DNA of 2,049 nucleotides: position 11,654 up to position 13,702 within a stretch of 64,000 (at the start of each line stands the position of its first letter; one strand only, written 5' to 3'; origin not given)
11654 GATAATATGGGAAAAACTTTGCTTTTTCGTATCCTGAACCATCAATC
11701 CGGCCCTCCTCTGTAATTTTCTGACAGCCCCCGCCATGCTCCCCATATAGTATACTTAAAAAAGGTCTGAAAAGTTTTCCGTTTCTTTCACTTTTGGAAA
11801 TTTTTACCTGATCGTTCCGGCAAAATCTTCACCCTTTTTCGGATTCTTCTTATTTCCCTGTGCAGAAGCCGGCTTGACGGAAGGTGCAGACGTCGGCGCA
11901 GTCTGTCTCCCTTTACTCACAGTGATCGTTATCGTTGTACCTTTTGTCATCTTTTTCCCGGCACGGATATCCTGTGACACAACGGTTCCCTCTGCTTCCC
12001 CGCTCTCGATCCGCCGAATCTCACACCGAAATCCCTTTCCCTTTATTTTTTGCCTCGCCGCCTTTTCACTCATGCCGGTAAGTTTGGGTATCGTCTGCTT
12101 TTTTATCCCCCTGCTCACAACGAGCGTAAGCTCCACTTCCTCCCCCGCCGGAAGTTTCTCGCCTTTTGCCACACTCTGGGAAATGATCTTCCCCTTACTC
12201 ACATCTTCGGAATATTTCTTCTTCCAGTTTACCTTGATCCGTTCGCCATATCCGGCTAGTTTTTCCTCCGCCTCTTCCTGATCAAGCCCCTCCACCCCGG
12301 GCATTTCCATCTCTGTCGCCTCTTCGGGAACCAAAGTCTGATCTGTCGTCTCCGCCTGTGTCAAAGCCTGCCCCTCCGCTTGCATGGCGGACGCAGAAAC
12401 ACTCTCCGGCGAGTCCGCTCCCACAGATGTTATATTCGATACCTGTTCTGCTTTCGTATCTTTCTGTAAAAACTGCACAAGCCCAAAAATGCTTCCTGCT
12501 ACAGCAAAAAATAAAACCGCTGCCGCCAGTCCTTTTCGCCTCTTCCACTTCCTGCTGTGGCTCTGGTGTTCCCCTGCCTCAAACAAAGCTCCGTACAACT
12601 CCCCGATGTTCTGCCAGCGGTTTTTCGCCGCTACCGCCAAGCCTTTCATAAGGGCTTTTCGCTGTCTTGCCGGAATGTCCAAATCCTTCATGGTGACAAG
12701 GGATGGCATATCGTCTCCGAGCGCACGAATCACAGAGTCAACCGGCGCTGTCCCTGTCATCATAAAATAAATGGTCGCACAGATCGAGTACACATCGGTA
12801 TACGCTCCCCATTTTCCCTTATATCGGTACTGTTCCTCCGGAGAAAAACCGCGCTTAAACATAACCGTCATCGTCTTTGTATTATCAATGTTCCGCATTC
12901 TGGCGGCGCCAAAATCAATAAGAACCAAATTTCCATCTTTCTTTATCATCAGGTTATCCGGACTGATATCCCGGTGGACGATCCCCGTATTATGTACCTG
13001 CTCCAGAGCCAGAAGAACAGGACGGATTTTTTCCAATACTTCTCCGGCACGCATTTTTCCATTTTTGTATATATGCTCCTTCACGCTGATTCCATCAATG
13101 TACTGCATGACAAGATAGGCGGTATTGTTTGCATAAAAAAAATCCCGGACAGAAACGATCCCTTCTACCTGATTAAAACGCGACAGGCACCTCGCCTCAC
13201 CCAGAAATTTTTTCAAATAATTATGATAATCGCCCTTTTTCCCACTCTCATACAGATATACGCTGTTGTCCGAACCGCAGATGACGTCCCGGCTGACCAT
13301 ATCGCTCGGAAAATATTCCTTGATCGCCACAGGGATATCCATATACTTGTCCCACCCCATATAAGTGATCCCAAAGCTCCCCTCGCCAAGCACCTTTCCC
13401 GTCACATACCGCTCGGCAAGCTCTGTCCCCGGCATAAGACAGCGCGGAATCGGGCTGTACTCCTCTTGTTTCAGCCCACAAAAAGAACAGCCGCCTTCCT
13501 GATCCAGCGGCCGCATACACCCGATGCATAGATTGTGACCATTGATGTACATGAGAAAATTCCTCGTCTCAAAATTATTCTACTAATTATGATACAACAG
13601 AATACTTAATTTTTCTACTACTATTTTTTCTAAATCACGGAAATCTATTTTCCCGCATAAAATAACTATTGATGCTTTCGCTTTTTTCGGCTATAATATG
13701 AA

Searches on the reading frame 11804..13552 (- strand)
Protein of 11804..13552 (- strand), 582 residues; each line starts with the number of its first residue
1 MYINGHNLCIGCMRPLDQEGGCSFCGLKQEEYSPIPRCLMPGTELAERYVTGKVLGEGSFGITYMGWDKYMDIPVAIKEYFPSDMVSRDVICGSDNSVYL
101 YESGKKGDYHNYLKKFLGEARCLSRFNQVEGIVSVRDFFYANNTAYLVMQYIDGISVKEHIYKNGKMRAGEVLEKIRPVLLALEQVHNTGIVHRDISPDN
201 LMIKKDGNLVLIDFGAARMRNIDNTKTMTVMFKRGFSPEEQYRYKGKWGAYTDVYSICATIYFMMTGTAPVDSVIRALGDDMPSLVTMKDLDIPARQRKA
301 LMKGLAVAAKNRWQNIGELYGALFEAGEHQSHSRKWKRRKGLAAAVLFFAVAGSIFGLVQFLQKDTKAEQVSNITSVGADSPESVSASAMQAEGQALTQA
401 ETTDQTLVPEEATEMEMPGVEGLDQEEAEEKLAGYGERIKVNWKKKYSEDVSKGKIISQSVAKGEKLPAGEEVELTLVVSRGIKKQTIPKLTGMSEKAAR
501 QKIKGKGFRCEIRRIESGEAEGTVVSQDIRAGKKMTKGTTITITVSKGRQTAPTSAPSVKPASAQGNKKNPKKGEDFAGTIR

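Call 6: search_protein_families(library=pfam, proteins=[window:11804-13552:-], max_evalue=0.01)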
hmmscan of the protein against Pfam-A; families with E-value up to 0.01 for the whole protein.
window:11804-13552:- (582 aa): 10 families
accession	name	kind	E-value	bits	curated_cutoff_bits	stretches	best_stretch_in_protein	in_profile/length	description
PF00069.31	Pkinase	-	2.1e-30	106.5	31.7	1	49-272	1-198/263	Protein kinase domain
PF03793.24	PASTA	-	1.6e-28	98.9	23.2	2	487-547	2-64/64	PASTA domain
PF07714.23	PK_Tyr_Ser-Thr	-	1.5e-15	57.7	23.1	1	110-274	42-208/258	Protein tyrosine and serine/threonine kinase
PF03109.22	ABC1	-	9e-12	45.1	22.9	1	143-233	141-230/244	ABC1 atypical kinase-like domain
PF14531.12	Kinase-like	-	2.1e-06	27.6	25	1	185-279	160-259/289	Kinase-like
PF01636.29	APH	-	8.5e-06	26.1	23.2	1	186-219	165-199/239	Phosphotransferase enzyme family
PF01163.29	RIO1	-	4e-05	23.7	22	1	142-216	78-150/187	RIO domain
PF17667.7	Pkinase_fungal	-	4.2e-05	22.9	24.1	1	170-217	286-339/387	Fungal protein kinase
PF19974.5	TCAD9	-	0.00026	20.7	40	1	129-220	244-327/429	Ternary complex associated domain 9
PF06293.20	Kdo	-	0.0034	17.3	21.3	1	143-222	90-174/207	Lipopolysaccharide kinase (Kdo/WaaP) family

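Call 61: search_protein_families(library=ncbifam, proteins=[window:11804-13552:-], max_evalue=0.001)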
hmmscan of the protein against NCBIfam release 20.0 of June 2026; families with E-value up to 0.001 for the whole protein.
window:11804-13552:- (582 aa): 23 families
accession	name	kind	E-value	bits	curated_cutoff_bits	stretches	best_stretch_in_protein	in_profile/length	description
NF033483.0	PknB_PASTA_kin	equivalog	9.7e-63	213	450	1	111-560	49-507/563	Stk1 family PASTA domain-containing Ser/Thr kinase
NF047741.1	antiphage_MADS6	equivalog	3.5e-35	121.6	460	1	117-335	243-469/612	methylation-associated defense system protein kinase MAD6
NF038150.1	lanthi_synth_IV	equivalog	1.9e-26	92.6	650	1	118-364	241-486/851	class IV lanthionine synthetase LanL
NF038151.1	lanthi_synth_III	equivalog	3.2e-18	65.5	575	1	118-286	272-444/833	class III lanthionine synthetase LanKC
NF052427.1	StpK7MSMEG_1200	equivalog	3.6e-15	55.4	900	1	112-335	50-277/601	serine/threonine protein kinase StpK7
NF033442.0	BREX_PglW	equivalog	4.9e-15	54.3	990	1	115-379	554-802/1391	BREX system serine/threonine kinase PglW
NF009651.0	PRK13184.1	equivalog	1e-12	46.9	839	1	112-233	45-176/932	serine/threonine-protein kinase PknD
NF053615.1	SerThrKinAfsKStmc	equivalog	8e-12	44.6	1300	1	144-272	86-214/809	protein serine/threonine kinase AfsK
TIGR03724.2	arch_bud32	equivalog_domain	1e-11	44.7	125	1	119-230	43-144/193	KEOPS complex kinase/ATPase Bud32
NF011463.0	PRK14879.1-4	equivalog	1.7e-11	44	188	1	118-229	67-172/237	Kae1-associated kinase Bud32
NF011464.0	PRK14879.1-7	equivalog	5.4e-10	39.4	246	1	117-222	54-154/221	Kae1-associated kinase Bud32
NF011460.0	PRK14879.1-1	equivalog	9.6e-10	38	199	1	133-233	73-174/232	Kae1-associated kinase Bud32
TIGR03903.1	TOMM_kin_cyc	equivalog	3.1e-09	35.3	705.75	1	144-218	53-130/1267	TOMM system kinase/cyclase fusion protein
NF007174.0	PRK09605.1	equivalog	5.3e-09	35.1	447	1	119-235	386-492/535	bifunctional N(6)-L-threonylcarbamoyladenine synthase/serine/threonine protein kinase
NF043056.1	T4SS_LegK1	equivalog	4.1e-08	32.3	550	1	142-258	151-277/516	Dot/Icm T4SS effector kinase LegK1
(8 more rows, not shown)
